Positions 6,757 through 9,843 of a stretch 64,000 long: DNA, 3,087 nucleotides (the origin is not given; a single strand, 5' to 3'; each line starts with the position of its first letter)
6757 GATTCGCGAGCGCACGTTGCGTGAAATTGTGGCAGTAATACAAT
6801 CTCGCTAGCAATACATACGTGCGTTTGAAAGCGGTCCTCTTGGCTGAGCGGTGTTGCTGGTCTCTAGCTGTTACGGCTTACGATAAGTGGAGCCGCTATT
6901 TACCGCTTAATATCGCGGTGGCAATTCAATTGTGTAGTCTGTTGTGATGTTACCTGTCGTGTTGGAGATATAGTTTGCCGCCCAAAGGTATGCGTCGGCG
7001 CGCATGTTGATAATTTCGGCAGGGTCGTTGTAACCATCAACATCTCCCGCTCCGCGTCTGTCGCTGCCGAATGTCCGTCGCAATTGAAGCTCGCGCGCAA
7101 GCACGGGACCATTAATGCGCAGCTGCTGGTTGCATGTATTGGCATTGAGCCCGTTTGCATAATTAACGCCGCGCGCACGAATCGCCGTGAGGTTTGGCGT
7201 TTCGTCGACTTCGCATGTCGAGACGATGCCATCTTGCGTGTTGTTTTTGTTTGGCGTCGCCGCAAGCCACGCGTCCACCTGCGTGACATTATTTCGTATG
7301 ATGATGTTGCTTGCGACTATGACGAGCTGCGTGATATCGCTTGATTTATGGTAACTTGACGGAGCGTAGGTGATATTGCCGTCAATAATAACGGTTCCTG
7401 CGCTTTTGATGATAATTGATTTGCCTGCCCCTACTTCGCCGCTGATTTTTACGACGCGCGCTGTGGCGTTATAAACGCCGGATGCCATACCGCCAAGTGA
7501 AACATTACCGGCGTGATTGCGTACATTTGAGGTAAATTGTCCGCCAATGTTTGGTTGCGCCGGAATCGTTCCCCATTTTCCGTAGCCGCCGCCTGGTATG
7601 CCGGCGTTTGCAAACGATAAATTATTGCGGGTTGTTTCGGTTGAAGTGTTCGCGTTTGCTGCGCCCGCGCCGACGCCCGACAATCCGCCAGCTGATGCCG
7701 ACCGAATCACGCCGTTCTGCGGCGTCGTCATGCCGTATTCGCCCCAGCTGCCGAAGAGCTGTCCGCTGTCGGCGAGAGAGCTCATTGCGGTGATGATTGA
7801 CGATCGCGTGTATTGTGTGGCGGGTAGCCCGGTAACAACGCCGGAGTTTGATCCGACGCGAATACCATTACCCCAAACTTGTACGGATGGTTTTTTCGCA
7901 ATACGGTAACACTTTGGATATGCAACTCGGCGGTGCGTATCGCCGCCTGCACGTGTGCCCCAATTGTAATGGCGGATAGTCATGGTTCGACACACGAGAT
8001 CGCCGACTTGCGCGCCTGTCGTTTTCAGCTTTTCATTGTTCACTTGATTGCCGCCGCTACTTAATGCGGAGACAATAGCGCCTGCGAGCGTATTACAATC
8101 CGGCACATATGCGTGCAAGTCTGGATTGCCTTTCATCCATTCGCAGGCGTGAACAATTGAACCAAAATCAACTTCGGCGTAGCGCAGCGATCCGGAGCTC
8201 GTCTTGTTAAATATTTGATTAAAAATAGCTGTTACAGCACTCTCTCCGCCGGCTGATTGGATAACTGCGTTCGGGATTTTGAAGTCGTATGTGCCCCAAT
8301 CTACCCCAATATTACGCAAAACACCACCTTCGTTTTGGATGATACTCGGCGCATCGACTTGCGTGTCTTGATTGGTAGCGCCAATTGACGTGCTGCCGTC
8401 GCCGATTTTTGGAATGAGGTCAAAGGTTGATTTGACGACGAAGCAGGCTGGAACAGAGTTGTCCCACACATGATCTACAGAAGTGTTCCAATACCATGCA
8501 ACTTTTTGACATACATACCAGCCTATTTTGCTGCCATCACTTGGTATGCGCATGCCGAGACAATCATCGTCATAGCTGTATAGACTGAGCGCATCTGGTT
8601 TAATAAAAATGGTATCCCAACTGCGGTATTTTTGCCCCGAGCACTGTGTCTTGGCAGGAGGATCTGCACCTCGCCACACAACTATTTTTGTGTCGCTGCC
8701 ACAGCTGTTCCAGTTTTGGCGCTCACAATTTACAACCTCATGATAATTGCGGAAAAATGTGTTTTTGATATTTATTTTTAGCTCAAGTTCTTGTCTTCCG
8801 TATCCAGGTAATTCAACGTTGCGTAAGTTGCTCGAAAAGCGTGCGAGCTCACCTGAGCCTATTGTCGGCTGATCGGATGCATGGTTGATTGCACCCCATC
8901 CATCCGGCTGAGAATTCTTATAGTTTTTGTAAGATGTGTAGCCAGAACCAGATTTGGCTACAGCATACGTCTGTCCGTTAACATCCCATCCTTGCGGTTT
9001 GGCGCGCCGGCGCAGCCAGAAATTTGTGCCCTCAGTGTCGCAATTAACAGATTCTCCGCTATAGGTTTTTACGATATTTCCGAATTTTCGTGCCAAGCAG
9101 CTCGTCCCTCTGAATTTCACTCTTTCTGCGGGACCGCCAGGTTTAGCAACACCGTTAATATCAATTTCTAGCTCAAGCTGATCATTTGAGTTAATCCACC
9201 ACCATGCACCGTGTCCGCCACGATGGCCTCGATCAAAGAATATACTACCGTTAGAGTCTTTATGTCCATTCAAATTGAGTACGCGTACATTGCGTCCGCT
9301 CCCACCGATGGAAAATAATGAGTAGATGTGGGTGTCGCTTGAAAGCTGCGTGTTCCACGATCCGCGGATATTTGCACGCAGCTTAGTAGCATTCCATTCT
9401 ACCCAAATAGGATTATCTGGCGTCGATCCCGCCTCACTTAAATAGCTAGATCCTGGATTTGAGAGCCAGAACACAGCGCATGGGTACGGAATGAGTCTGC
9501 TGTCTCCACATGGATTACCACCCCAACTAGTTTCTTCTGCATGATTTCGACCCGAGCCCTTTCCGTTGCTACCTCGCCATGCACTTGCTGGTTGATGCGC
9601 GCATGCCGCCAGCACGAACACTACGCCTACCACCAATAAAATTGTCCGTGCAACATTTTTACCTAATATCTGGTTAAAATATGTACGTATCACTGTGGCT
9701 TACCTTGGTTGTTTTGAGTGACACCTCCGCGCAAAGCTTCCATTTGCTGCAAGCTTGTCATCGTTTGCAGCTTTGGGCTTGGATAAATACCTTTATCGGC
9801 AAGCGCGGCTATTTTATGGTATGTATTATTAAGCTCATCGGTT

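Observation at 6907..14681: Minus-strand cluster encoding a signal-peptide-less lipase_3/RTX/HCBP-repeat giant protein with envelope partners, a candidate secreted-effector (host-interaction) locus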

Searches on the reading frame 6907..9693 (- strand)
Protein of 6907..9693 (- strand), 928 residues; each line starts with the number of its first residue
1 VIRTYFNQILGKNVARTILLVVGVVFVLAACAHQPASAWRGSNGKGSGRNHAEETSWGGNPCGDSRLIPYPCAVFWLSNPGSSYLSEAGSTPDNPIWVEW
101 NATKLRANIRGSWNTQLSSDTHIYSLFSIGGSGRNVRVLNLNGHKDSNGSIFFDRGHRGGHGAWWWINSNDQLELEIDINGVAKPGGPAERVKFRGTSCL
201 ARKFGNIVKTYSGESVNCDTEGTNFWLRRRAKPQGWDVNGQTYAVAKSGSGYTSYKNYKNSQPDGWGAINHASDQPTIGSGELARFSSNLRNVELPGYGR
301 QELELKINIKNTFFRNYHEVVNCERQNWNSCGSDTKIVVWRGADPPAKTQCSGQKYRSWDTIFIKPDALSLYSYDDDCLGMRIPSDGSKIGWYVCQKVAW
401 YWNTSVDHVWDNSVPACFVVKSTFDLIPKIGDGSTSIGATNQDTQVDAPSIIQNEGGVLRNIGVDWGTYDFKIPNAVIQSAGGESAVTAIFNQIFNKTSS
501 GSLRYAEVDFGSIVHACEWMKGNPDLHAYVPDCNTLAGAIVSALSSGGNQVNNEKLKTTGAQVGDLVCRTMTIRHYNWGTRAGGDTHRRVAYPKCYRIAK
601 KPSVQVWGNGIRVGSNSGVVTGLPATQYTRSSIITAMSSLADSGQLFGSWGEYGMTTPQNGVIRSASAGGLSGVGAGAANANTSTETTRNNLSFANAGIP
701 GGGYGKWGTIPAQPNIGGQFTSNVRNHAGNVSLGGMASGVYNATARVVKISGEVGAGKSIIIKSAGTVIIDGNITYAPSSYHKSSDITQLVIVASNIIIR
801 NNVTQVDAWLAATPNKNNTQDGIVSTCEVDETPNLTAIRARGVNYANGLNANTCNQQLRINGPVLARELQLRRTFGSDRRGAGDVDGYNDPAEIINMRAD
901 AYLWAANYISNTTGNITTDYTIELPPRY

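Call 3: search_protein_families(library=pfam, proteins=[window:6907-9693:-], max_evalue=0.1)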
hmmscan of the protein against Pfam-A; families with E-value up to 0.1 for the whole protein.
window:6907-9693:- (928 aa): 0 families

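Call 4: search_protein_families(library=ncbifam, proteins=[window:6907-9693:-], max_evalue=0.1)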
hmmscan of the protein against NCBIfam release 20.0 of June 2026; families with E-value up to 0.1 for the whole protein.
window:6907-9693:- (928 aa): 0 families

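Call 26: find_homologous_proteins(query=window:6907-9693:-, max_evalue=0.00001)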
Query window:6907-9693:- (928 aa): 11 proteins with E <= 0.00001 among 8000 candidates.
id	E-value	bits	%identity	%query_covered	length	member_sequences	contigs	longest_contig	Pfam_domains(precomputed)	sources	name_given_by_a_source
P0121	0.0e+0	2139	99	100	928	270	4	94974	-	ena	-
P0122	0.0e+0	1291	80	77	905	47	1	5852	-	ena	-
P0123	0.0e+0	1271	79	77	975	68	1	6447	-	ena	-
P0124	0.0e+0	1248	78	77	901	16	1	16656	-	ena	-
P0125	0.0e+0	1105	57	95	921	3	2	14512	-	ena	-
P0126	7.0e-277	939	59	80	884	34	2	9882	-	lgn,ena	-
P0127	1.2e-276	939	60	77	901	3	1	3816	-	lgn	-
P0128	3.2e-274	931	60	77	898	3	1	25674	-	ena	-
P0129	7.8e-274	929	59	77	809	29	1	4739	-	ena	-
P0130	1.0e-270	919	59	77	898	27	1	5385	-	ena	-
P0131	5.2e-245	834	55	77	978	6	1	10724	-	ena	-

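Call 27: find_encoding_contigs(protein=P0128, flank=10000, max_places=2)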
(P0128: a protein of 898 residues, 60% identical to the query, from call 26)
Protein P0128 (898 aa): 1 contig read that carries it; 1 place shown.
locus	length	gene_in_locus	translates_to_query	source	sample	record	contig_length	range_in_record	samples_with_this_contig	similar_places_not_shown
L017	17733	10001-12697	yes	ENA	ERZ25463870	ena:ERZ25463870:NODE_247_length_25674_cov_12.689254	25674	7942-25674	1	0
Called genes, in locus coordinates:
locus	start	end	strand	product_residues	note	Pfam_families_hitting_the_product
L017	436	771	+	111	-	PF04956:TrbC, PF18895:T4SS_pilin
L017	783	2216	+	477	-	PF18895:T4SS_pilin, PF19590:TrbL_3, PF04610:TrbL (weak)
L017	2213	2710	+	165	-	PF12666:PrgI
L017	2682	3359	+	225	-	PF26593:TraC-like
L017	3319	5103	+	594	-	PF01935:DUF87, PF19044:P-loop_TraG, PF12846:AAA_10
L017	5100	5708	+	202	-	PF05257:CHAP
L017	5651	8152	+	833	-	PF26449:DUF8128, PF01935:DUF87 (faint), PF10412:TrwB_AAD_bind (faint), PF12696:TraG-D_C (weak)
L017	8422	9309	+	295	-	PF02498:Bro-N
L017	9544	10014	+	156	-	-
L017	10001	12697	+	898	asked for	-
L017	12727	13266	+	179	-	PF00293:NUDIX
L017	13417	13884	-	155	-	-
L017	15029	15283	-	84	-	-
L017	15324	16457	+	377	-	PF00390:malic, PF03949:Malic_M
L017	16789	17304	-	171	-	-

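Call 28: find_encoding_contigs(protein=P0125, flank=10000, max_places=2)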
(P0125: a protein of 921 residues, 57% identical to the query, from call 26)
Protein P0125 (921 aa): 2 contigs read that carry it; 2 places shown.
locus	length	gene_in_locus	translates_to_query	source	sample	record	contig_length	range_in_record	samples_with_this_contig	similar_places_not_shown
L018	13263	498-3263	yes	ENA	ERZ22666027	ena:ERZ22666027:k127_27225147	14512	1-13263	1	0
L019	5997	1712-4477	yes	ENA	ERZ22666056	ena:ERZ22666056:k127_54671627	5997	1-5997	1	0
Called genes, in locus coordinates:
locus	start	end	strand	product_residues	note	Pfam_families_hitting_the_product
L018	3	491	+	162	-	?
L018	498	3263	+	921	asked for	-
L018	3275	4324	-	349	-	-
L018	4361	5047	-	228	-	-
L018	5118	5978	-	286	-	PF00561:Abhydrolase_1, PF00975:Thioesterase (weak), PF12146:Hydrolase_4, PF12697:Abhydrolase_6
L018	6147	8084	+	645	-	PF00989:PAS, PF13188:PAS_8 (weak), PF13426:PAS_9, PF00512:HisKA, PF02518:HATPase_c, PF13581:HATPase_c_2 (weak)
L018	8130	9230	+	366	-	PF00072:Response_reg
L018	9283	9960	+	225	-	PF00849:PseudoU_synth_2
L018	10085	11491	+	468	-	PF00005:ABC_tran (faint), PF00009:GTP_EFTU, PF01926:MMR_HSR1, PF02421:FeoB_N, PF02421:FeoB_N, PF04548:AIG1 (weak), PF01926:MMR_HSR1, PF14714:KH_dom-like, +6 more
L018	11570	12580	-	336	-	-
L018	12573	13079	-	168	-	-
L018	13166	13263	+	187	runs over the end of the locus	PF01195:Pept_tRNA_hydro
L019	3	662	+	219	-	?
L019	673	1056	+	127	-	PF00072:Response_reg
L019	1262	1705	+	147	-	-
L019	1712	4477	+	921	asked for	-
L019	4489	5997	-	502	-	?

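Call 47: search_protein_representatives(protein=window:6907-9693:-)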
Query: 928 residues. Proteins with E-value up to 0.001 (for the whole library): 1843; up to 1e-10: 1368; up to 1e-30: 341. The best 150 are listed.
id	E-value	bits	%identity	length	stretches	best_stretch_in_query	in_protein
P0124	0.0e+00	1248.2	78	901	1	217-928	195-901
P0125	0.0e+00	1104.5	59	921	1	42-928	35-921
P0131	1.6e-245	833.8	56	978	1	218-928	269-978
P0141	3.3e-181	621.0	43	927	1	43-928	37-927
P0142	2.2e-70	254.2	35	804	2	387-928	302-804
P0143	2.0e-68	247.7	39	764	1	388-928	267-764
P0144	2.2e-68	247.6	38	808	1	389-928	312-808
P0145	1.1e-65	238.6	36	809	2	389-928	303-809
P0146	2.0e-59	217.9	37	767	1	389-928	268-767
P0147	2.1e-58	214.5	39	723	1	438-928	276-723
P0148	4.2e-58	213.6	36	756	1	382-928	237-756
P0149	3.3e-56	207.3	35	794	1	391-928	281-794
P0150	2.7e-55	204.2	70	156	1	769-928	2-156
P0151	7.9e-55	202.7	40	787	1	533-928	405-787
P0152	6.8e-53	196.3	34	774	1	382-928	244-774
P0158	6.3e-51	189.8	43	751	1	541-928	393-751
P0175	3.3e-44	167.5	42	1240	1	562-928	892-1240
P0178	1.5e-43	165.4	42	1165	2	646-928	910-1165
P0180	2.4e-43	164.7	36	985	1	393-928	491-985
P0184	1.6e-42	162.0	37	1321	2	644-928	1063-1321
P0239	1.1e-37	146.0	32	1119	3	645-928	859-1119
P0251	3.8e-37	144.2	42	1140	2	591-928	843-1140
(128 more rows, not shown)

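Call 50: search_protein_families(library=pfam, proteins=[P0142, P0143, P0175, P0184, P0239, P0141, P0180, P0251], max_evalue=0.01)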
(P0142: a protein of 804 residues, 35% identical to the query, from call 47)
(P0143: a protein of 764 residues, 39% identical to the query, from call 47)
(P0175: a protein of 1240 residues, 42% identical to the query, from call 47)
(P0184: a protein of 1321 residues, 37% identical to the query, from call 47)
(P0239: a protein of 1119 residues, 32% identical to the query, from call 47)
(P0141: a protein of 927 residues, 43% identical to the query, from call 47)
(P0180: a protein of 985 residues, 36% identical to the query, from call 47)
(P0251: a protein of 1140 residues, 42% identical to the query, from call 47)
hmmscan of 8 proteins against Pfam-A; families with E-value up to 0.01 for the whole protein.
P0142 (804 aa): 0 families

P0143 (764 aa): 0 families

P0175 (1240 aa): 1 family
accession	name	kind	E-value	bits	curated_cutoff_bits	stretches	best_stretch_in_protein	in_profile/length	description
PF07705.17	CARDB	-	0.00059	20.4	22.7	0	381-452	13-78/101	CARDB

P0184 (1321 aa): 0 families

P0239 (1119 aa): 0 families

P0141 (927 aa): 0 families

P0180 (985 aa): 0 families

P0251 (1140 aa): 4 families
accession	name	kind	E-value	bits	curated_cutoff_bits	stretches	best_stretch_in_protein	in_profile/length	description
PF13623.11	SurA_N_2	-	1e-09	38.9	28.5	1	23-135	11-132/145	SurA-like N-terminal domain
PF13624.11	SurA_N_3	-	2.4e-09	37.7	27.2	1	22-138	9-139/162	SurA-like N-terminal domain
PF18998.6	Flg_new_2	-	2.7e-06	27.7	23.6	1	510-576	10-71/73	Divergent InlB B-repeat domain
PF13620.12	CarboxypepD_reg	-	0.00025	21.8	32.3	0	409-452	28-67/82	Carboxypeptidase regulatory-like domain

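Call 60: predict_structure(alignment_id=A2)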
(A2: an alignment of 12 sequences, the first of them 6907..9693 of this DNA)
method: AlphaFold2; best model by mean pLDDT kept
length: 928 residues; sequences in the alignment: 12
mean_pLDDT: 43.8   pTM: 0.30
mean pLDDT of the five models: 43.8, 43.0, 38.1, 36.7, 36.5
residues with pLDDT >= 90: 0; 70-90: 124; 50-70: 205; < 50: 599
segments of 3 or more residues with pLDDT < 50: 1-89, 110-133, 145-151, 153-171, 195-222, 232-242, 244-250, 259-269, 271-275, 294-298, 404-410, 422-484, 493-516, 538-724, 780-786, 815-821, 833-856, 862-928
pLDDT, mean of each block of 10 residues (from residue 1): 32 37 31 21 22 22 28 33 37 58 58 32 34 51 47 37 32 60 64 49 28 34 57 42 46 54 40 51 72 50 74 76 70 79 69 71 68 73 67 77 47 65 34 28 25 24 24 37 50 44 33 48 52 53 32 29 31 27 27 28 23 22 22 21 21 21 23 21 30 23 24 31 53 72 77 75 77 70 51 72 69 46 55 42 33 47 40 25 25 36 45 32 24
secondary structure, 60 per line:
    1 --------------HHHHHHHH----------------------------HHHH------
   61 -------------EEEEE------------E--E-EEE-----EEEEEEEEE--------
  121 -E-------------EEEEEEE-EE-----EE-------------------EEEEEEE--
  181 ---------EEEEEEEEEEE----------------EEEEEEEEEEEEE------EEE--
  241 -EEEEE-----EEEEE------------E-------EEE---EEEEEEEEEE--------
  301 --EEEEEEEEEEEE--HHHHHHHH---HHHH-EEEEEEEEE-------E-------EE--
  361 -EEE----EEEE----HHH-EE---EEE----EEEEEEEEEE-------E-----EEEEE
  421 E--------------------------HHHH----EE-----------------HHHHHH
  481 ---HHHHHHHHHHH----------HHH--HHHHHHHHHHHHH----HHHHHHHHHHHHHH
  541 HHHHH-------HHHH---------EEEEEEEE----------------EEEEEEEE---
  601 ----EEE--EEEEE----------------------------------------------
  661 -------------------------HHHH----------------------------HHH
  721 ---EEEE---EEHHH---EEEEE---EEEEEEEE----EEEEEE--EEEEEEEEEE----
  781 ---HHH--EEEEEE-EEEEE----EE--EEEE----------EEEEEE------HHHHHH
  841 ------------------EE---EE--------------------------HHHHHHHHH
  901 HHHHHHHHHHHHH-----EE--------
elements in order (helices of 4 or more, strands of 3 or more residues): H15-22 H51-54 E74-78 E96-98 E104-112 E136-142 E172-178 E190-200 E217-229 E236-238 E242-246 E252-256 E277-279 E283-292 E303-314 H317-324 H328-331 E333-341 E362-364 E369-372 E386-388 E393-402 E416-421 H448-451 H475-480 H484-494 H510-522 H527-545 H553-556 E566-573 E590-597 E605-607 E610-614 H686-689 E724-727 E739-743 E747-754 E759-764 E767-776 E789-794 E796-800 E809-812 E823-828 H835-840 H892-913

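Call 69: list_cluster_members(proteins=[P0142, P0143, P0147, P0151, P0158, P0175, P0178, P0184, P0239, P0251])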
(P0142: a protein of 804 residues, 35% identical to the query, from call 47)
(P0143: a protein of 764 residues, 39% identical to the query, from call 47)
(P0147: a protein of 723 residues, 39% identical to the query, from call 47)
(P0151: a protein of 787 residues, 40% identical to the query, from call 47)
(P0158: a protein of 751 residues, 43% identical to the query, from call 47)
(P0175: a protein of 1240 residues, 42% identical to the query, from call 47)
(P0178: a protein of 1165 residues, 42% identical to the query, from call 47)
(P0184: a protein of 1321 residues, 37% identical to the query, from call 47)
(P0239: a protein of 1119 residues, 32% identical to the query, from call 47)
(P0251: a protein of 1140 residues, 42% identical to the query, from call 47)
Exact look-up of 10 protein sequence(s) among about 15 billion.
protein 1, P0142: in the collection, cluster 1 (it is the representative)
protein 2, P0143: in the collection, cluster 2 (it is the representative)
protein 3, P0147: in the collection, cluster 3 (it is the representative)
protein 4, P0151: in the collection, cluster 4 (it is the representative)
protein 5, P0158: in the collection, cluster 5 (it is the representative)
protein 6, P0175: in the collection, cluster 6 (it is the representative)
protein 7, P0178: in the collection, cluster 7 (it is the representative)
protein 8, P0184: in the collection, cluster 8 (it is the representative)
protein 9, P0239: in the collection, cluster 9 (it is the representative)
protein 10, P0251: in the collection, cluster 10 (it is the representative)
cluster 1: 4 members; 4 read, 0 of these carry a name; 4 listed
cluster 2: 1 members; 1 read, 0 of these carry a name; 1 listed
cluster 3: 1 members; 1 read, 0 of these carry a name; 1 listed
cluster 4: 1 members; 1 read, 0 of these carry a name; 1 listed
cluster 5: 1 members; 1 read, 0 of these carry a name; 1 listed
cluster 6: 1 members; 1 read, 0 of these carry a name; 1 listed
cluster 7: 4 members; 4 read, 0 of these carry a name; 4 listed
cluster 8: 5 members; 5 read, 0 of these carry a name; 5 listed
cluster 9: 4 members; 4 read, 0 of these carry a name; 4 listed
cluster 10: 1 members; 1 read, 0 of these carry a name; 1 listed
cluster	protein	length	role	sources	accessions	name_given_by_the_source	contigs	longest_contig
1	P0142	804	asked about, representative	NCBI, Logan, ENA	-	-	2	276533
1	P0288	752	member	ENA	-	-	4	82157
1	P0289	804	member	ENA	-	-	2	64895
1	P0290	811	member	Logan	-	-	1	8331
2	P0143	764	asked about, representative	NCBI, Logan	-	-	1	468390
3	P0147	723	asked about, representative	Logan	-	-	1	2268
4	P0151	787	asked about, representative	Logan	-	-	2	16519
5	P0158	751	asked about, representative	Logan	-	-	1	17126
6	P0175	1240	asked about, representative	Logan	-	-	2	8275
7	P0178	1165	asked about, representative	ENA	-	-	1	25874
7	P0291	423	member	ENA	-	-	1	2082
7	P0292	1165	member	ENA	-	-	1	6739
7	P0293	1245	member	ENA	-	-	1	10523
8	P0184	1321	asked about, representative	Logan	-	-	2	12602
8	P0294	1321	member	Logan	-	-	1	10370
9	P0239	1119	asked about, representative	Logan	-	-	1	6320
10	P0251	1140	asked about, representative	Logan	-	-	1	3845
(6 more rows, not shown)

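Call 85: find_related_loci(query=A2, collection=viral_contigs, flank=8000)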
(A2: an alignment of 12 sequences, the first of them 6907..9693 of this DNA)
Query A2 (928 aa) in viral_contigs; peptide patterns used: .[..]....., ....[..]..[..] (x = any residue, [..] = any of these).
17 stretches matched a pattern, but none encodes a relative of the query by tblastn (E <= 1e-3).
